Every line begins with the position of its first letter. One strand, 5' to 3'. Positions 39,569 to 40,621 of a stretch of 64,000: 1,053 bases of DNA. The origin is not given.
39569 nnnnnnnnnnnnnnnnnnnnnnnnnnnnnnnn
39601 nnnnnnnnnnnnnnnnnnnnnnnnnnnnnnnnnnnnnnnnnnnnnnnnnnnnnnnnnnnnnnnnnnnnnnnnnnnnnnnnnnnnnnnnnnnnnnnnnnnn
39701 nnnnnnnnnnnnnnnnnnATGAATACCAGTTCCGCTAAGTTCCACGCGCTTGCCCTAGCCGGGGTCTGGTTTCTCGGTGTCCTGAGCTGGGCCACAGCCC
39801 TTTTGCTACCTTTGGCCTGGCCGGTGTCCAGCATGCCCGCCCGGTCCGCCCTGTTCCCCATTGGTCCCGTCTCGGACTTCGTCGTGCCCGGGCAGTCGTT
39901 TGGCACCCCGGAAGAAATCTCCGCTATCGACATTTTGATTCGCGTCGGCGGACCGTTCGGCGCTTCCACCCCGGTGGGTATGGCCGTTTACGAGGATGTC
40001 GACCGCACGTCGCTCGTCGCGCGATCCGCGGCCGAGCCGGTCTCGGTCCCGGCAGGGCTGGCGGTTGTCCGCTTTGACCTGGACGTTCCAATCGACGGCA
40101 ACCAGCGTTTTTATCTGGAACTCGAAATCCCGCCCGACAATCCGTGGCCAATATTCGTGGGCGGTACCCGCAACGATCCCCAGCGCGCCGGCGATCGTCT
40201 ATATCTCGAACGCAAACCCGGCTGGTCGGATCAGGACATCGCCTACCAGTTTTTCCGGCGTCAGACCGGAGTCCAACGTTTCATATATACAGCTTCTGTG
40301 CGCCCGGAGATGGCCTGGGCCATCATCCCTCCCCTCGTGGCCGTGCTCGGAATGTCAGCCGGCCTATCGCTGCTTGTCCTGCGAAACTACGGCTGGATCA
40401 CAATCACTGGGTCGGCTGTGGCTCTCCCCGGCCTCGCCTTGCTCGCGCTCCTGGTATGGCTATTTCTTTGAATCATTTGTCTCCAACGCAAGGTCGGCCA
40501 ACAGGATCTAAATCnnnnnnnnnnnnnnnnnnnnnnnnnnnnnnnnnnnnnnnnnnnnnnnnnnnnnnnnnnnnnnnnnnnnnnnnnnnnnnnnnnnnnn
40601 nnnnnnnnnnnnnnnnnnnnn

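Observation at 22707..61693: Recurring family of bitopic partner proteins next to GT-C-like membrane glycosyltransferases; four of six overlap their GT-C neighbour on the same strand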

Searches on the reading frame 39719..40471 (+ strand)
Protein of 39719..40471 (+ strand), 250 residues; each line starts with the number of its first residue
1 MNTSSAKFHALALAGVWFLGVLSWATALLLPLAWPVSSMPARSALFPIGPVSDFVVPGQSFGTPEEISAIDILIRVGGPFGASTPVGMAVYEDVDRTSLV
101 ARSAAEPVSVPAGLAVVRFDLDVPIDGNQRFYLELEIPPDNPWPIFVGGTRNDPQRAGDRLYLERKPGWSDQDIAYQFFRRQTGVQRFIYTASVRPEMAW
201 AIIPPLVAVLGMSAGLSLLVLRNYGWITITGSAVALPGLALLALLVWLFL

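Call 9: search_protein_families(library=pfam, proteins=[window:39719-40471:+], max_evalue=1)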
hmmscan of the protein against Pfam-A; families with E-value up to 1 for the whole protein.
window:39719-40471:+ (250 aa): 0 families

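Call 15: find_homologous_proteins(query=window:39719-40468:+)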
Query window:39719-40468:+ (250 aa): 10 proteins with E <= 0.001 among 8000 candidates.
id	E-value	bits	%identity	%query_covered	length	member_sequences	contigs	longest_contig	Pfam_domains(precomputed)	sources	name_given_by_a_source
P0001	2.9e-160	550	100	100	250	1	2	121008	-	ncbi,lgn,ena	-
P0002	2.8e-143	494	90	93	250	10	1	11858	-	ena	-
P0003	8.2e-142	489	87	93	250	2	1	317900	-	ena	-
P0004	1.8e-137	475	85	92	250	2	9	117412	-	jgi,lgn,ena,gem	jgi:hypothetical protein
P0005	6.6e-113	394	71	100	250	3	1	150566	-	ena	-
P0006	9.9e-81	289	59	83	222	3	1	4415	-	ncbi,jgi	jgi:hypothetical protein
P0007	3.3e-76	274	53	94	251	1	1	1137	-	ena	-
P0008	5.2e-73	264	51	88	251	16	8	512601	-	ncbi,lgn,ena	-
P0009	1.4e-71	259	60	75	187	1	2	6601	-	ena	-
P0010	1.8e-46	177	51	66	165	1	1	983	-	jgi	jgi:hypothetical protein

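Call 17: find_encoding_contigs(protein=P0001, flank=2000, max_places=3)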
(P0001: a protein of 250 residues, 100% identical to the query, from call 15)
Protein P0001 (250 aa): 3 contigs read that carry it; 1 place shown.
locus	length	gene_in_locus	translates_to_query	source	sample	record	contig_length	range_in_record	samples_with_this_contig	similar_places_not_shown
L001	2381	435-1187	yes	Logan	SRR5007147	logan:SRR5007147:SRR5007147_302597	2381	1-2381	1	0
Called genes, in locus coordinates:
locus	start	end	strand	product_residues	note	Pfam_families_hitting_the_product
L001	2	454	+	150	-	?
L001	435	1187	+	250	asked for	-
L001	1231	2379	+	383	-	?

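Call 20: search_protein_families(library=ncbifam, proteins=[window:39719-40471:+], max_evalue=0.1)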
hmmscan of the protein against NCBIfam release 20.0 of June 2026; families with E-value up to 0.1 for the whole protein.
window:39719-40471:+ (250 aa): 0 families

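Call 21: search_solved_structures(query=A2, max_evalue=10)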
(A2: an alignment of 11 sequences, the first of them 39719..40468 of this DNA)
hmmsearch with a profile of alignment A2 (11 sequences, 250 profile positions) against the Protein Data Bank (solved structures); distinct sequences matched with E-value up to 10: 0.

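Call 26: predict_structure(alignment_id=A2)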
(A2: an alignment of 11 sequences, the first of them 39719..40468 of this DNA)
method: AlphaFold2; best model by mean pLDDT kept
length: 250 residues; sequences in the alignment: 11
mean_pLDDT: 58.9   pTM: 0.43
mean pLDDT of the five models: 58.9, 57.8, 56.8, 56.2, 52.2
residues with pLDDT >= 90: 0; 70-90: 49; 50-70: 138; < 50: 63
segments of 3 or more residues with pLDDT < 50: 1-4, 33-58, 77-81, 148-153, 165-181
pLDDT, mean of each block of 10 residues (from residue 1): 49 62 62 38 34 39 76 58 66 77 69 67 82 66 49 57 49 41 60 63 68 64 58 58 59
secondary structure, 60 per line:
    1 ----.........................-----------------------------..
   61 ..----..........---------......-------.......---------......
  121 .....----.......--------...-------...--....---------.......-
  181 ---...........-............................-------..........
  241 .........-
elements in order: H5-29 E59-62 E67-76 E86-91 E99-105 E115-125 E130-136 E145-147 E155-157 E160-163 H173-179 H184-194 H196-223 H231-249

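Call 27: search_protein_representatives(alignment_id=A2)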
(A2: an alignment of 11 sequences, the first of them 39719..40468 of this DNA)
Query: 11 sequences, 250 profile positions. Proteins with E-value up to 0.001 (for the whole library): 14; up to 1e-10: 11; up to 1e-30: 8. The best 14 are listed.
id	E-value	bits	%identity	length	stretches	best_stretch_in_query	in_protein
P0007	1.8e-115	400.9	-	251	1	1-249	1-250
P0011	2.5e-89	315.3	-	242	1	9-249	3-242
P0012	3.4e-67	242.8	-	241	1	9-248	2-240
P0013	2.4e-60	220.3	-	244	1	9-243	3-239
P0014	3.3e-54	200.2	-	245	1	17-248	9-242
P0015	2.1e-53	197.6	-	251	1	15-249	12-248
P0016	6.2e-50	186.2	-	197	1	55-247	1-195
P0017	2.1e-42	161.6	-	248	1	16-244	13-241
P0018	1.6e-21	93.1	-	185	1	98-167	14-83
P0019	1.4e-19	86.7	-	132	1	157-249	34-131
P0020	2.9e-18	82.5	-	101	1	156-249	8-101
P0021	1.7e-05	40.6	-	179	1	98-239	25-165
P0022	4.7e-04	35.9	-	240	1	42-247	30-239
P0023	8.3e-04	35.1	-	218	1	19-232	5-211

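Call 29: find_related_loci(query=A2, collection=genome_contigs, flank=10000)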
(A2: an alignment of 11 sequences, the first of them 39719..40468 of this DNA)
Query A2 (250 aa) in genome_contigs; peptide patterns used: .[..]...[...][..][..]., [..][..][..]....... (x = any residue, [..] = any of these).
14 stretches matched a pattern; 7 encode a relative of the query (tblastn E <= 1e-3); 6 distinct loci.
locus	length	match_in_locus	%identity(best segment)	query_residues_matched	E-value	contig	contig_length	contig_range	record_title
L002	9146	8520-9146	89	1-209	3e-122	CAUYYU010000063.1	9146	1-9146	MAG: Chloroflexota bacterium isolate CB27_AW.76 genome assembly, contig: Ga0310120_10005021, whole genome shotgun sequen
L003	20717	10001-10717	56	11-249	1e-92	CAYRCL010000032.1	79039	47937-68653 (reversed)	MAG TPA_asm: uncultured Chloroflexota bacterium isolate SRP092796_co4_648 genome assembly, contig: k141_6316814, whole g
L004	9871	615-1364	52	1-249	1e-81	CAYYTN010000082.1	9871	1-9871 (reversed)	MAG TPA_asm: uncultured Chloroflexota bacterium isolate SRP200020_co5_47 genome assembly, contig: NODE_10750_length_9871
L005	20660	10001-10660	52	30-249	6e-74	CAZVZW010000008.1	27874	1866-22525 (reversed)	MAG TPA_asm: uncultured Chloroflexota bacterium isolate SRP308112_co1_204 genome assembly, contig: NODE_2323_length_2787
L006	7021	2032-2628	41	24-223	1e-40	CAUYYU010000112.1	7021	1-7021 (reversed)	MAG: Chloroflexota bacterium isolate CB27_AW.76 genome assembly, contig: Ga0310120_10008005, whole genome shotgun sequen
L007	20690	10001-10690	33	11-239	3e-34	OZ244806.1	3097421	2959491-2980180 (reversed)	MAG: Chloroflexota bacterium isolate 600da572-970b-48f2-b46a-9436f58df6f3 genome assembly, chromosome: 1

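Call 47: find_encoding_contigs(protein=P0008, flank=10000, max_places=2)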
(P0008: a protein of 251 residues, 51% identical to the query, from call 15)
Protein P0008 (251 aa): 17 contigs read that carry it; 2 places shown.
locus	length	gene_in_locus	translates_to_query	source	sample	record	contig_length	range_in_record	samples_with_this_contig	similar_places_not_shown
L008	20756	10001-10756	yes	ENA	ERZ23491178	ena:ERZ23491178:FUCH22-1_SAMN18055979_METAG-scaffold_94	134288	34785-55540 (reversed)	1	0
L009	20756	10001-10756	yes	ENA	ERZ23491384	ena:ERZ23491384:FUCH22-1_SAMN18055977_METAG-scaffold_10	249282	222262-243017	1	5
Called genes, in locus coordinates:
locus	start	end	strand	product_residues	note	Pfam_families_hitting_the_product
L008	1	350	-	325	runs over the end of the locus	PF00535:Glycos_transf_2, PF13641:Glyco_tranf_2_3, PF10111:Glyco_tranf_2_2 (faint), PF13632:Glyco_trans_2_3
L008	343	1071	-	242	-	PF00535:Glycos_transf_2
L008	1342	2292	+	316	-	PF01073:3Beta_HSD, PF01370:Epimerase, PF16363:GDP_Man_Dehyd, PF07993:NAD_binding_4 (weak)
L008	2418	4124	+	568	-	PF02310:B12-binding (faint), PF04055:Radical_SAM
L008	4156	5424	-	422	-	-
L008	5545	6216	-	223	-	PF00535:Glycos_transf_2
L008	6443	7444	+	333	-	PF01370:Epimerase, PF04321:RmlD_sub_bind, PF16363:GDP_Man_Dehyd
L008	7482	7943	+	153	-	PF14588:YjgF_endoribonc, PF01042:Ribonuc_L-PSP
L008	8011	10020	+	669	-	-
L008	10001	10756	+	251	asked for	-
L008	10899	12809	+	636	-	-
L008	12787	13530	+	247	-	-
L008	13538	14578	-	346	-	PF01408:GFO_IDH_MocA, PF22725:GFO_IDH_MocA_C3 (weak)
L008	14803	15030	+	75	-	-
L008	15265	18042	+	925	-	-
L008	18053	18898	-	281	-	-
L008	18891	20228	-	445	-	PF13231:PMT_2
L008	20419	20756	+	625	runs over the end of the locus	PF00009:GTP_EFTU, PF03144:GTP_EFTU_D2, PF25461:Beta-barrel_SelB (weak), PF09106:WHD_2nd_SelB, PF09107:WHD_3rd_SelB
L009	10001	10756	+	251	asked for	-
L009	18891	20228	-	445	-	PF13231:PMT_2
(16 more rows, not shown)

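Call 48: find_encoding_contigs(protein=P0005, flank=10000, max_places=2)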
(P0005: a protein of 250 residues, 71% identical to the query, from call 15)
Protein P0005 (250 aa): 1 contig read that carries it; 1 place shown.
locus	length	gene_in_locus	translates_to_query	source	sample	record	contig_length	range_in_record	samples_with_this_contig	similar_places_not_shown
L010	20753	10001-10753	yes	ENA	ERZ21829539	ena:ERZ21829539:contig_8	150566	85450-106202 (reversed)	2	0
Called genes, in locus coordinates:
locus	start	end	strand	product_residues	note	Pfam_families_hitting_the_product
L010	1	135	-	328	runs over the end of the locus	PF13641:Glyco_tranf_2_3 (faint), PF00535:Glycos_transf_2, PF10111:Glyco_tranf_2_2 (faint), PF13632:Glyco_trans_2_3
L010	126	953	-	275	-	PF00535:Glycos_transf_2, PF13641:Glyco_tranf_2_3 (weak)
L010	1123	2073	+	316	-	PF01073:3Beta_HSD, PF01370:Epimerase, PF04321:RmlD_sub_bind (weak), PF07993:NAD_binding_4 (faint), PF16363:GDP_Man_Dehyd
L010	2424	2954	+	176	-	-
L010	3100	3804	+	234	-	PF04055:Radical_SAM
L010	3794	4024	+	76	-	-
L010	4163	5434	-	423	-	-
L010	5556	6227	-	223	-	PF00535:Glycos_transf_2, PF13641:Glyco_tranf_2_3 (weak)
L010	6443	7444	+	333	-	PF01370:Epimerase, PF04321:RmlD_sub_bind, PF16363:GDP_Man_Dehyd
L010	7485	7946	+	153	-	PF14588:YjgF_endoribonc, PF01042:Ribonuc_L-PSP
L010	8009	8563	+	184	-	-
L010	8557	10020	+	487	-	-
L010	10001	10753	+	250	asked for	-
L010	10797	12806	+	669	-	-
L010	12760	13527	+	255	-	-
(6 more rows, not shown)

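Call 62: find_encoding_contigs(protein=P0022, flank=6000, max_places=2)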
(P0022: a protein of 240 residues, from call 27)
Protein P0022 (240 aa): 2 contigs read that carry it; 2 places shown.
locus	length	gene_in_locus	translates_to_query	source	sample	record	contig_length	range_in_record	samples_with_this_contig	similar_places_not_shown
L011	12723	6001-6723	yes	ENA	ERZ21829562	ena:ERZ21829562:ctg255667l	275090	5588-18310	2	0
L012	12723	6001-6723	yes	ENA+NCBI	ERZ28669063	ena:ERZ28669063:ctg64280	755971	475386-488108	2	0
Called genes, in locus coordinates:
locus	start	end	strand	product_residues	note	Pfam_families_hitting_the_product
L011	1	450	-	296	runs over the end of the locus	PF03781:FGE-sulfatase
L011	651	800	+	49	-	-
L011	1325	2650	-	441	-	PF01565:FAD_binding_4, PF08031:BBE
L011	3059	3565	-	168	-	-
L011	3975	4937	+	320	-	-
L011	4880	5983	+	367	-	-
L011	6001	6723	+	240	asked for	-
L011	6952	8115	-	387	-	PF01966:HD, PF13487:HD_5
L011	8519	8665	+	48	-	-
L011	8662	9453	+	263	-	PF01261:AP_endonuc_2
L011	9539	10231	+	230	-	PF09837:DUF2064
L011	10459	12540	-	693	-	PF00072:Response_reg, PF00672:HAMP, PF00512:HisKA, PF13581:HATPase_c_2 (weak), PF02518:HATPase_c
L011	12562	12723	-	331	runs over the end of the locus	PF00144:Beta-lactamase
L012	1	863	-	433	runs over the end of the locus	PF12867:DinB_2, PF03781:FGE-sulfatase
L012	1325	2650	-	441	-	PF01565:FAD_binding_4, PF08031:BBE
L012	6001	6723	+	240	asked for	-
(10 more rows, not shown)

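Call 63: find_encoding_contigs(protein=P0023, flank=6000, max_places=2)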
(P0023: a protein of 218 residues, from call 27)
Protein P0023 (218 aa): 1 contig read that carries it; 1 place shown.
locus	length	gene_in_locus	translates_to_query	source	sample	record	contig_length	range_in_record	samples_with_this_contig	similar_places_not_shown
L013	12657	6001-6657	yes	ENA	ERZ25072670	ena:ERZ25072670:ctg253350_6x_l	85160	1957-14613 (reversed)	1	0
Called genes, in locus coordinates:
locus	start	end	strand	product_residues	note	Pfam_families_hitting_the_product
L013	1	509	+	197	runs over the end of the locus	PF01351:RNase_HII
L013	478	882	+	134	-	PF08378:NERD, PF02021:UPF0102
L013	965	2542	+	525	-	PF00188:CAP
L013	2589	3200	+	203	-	PF09335:VTT_dom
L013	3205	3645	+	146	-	PF00293:NUDIX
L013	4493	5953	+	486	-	PF01565:FAD_binding_4, PF02913:FAD-oxidase_C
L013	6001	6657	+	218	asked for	-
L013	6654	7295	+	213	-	PF01128:IspD (weak), PF12804:NTP_transf_3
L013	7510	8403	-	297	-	PF00561:Abhydrolase_1, PF12146:Hydrolase_4, PF12697:Abhydrolase_6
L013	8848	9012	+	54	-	-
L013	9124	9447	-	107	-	PF07978:NIPSNAP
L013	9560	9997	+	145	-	PF02254:TrkA_N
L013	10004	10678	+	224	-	PF02254:TrkA_N, PF02080:TrkA_C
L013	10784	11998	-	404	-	PF00909:Ammonium_transp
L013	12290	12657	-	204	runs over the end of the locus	PF14693:Ribosomal_TL5_C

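Call 65: find_encoding_contigs(protein=P0012, flank=5000, max_places=1)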
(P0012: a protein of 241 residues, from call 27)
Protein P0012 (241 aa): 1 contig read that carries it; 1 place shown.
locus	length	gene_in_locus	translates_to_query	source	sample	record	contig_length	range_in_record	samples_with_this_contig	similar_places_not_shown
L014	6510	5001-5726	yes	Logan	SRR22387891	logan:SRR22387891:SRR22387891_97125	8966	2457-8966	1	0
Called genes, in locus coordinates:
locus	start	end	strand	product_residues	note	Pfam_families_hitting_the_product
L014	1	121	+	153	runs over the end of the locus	PF14588:YjgF_endoribonc, PF01042:Ribonuc_L-PSP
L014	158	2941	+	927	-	PF26371:AftB_C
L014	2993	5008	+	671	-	-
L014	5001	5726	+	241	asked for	-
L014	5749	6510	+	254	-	?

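Call 66: find_encoding_contigs(protein=P0013, flank=5000, max_places=1)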
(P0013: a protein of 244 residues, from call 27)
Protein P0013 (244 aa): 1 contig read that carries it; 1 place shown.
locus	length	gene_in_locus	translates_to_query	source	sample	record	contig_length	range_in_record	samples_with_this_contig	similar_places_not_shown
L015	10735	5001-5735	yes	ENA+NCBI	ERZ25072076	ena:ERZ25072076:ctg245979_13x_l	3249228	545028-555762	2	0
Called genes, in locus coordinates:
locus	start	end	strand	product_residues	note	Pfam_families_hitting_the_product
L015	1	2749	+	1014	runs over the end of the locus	-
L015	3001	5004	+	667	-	-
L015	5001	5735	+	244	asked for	-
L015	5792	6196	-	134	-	-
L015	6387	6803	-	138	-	-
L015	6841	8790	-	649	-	-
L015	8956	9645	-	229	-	PF00535:Glycos_transf_2, PF13641:Glyco_tranf_2_3 (weak)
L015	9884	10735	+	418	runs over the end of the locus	-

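Call 67: find_encoding_contigs(protein=P0015, flank=5000, max_places=1)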
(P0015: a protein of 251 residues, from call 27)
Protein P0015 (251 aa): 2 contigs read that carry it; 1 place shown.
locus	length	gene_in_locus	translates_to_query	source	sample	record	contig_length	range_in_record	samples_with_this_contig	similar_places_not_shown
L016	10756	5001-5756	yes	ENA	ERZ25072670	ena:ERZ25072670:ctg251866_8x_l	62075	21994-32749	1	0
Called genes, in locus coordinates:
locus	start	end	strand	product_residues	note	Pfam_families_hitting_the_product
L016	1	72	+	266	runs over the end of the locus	PF05721:PhyH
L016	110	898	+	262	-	PF05721:PhyH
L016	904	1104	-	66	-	-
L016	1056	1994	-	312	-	PF01408:GFO_IDH_MocA (weak), PF22725:GFO_IDH_MocA_C3, PF02894:GFO_IDH_MocA_C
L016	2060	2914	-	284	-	-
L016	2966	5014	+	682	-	-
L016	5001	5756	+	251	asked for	-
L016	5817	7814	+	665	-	-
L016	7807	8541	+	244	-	-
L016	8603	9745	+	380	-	PF02746:MR_MLE_N, PF13378:MR_MLE_C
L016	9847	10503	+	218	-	-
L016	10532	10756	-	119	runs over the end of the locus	-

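Call 68: find_encoding_contigs(protein=P0017, flank=5000, max_places=1)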
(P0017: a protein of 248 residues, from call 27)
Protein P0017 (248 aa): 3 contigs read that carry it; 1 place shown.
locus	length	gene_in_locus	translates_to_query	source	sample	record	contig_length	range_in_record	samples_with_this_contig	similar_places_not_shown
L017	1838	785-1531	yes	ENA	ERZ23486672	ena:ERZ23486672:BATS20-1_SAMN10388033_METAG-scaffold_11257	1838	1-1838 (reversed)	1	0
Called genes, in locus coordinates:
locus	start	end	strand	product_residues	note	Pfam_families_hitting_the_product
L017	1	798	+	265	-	?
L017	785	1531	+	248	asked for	-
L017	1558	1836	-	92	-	?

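Call 76: search_protein_families(library=pfam, proteins=[L014:158-2938:+], max_evalue=5)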
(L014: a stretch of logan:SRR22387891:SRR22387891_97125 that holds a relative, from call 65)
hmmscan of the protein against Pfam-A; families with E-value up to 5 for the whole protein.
L014:158-2938:+ (927 aa): 0 families

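Call 87: fold_search(model_id=the predicted structure, library=pdb)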
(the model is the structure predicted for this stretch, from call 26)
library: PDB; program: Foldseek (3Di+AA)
matches with E <= 10: 1435; with E <= 0.001: 0
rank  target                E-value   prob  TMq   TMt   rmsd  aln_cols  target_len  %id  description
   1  8h2i_bG               2.1e-03  0.99  0.25  0.14  10.2       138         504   14  Near-atomic structure of five-fold averaged PBCV-1 capsid (released 2022-11-16)
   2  9euj_G                2.4e-03  1.00  0.29  0.10   4.7       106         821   18  Cryo-EM structure of Staphylococcus aureus bacteriophage phi812 baseplate in the post-contraction state - sheath initi (released 2025-04-09)
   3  9eui_Q                2.6e-03  1.00  0.29  0.09   4.8       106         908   19  Cryo-EM structure of Staphylococcus aureus bacteriophage phi812 baseplate in the post-contraction state - complete (released 2025-04-09)
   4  8ato_A                1.2e-02  0.47  0.18  0.03  11.3       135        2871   14  Structure of the giant inhibitor of apoptosis, BIRC6 bound to the regulator SMAC (released 2023-03-08)
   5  7rsl_A                1.3e-02  0.84  0.24  0.26  15.8       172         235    7  Seipin forms a flexible cage at lipid droplet formation sites (released 2022-02-09)
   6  6fib_B                1.8e-02  0.77  0.20  0.29   7.0        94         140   13  Structure of human 4-1BB ligand (released 2019-03-13)
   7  7xdi_E                1.9e-02  0.72  0.23  0.30  25.5       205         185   12  Tail structure of bacteriophage SSV19 (released 2022-08-10)
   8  6zps_AAA              1.9e-02  0.44  0.18  0.09  14.6       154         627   10  Structure of Unliganded MgGH51 a-L-Arabinofuranosidase Crystal Type 3 Collected at 2.75 A (released 2020-11-11)
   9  3hwj_A                2.0e-02  0.72  0.16  0.25  15.1        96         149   19  Crystal structure of the second PHR domain of Mouse Myc-binding protein 2 (MYCBP-2) (released 2009-07-21)
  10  3hwj_B                2.1e-02  0.98  0.22  0.33   3.8        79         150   16  Crystal structure of the second PHR domain of Mouse Myc-binding protein 2 (MYCBP-2) (released 2009-07-21)
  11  6fib_A                2.7e-02  0.44  0.19  0.28  12.1       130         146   18  Structure of human 4-1BB ligand (released 2019-03-13)
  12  3ida                  2.8e-02  0.98  0.22  0.11   5.0       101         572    9  Thermostable Cocaine Esterase with mutations L169K and G173Q, bound to DTT adduct (released 2010-03-02)
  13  9gg2_A                2.8e-02  0.90  0.25  0.17   5.9       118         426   13  Structure of IPNV L5 capsid (released 2025-01-08)
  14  8ivq_A                2.8e-02  0.35  0.21  0.03  19.9       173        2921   16  Cryo-EM structure of mouse BIRC6, Global map (released 2024-01-24)
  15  7xyc_A                2.8e-02  0.30  0.13  0.07  16.5       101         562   12  CryoEM structure of Klebsiella phage Kp7 type II tail fiber gp52 in vitro (released 2023-06-07)
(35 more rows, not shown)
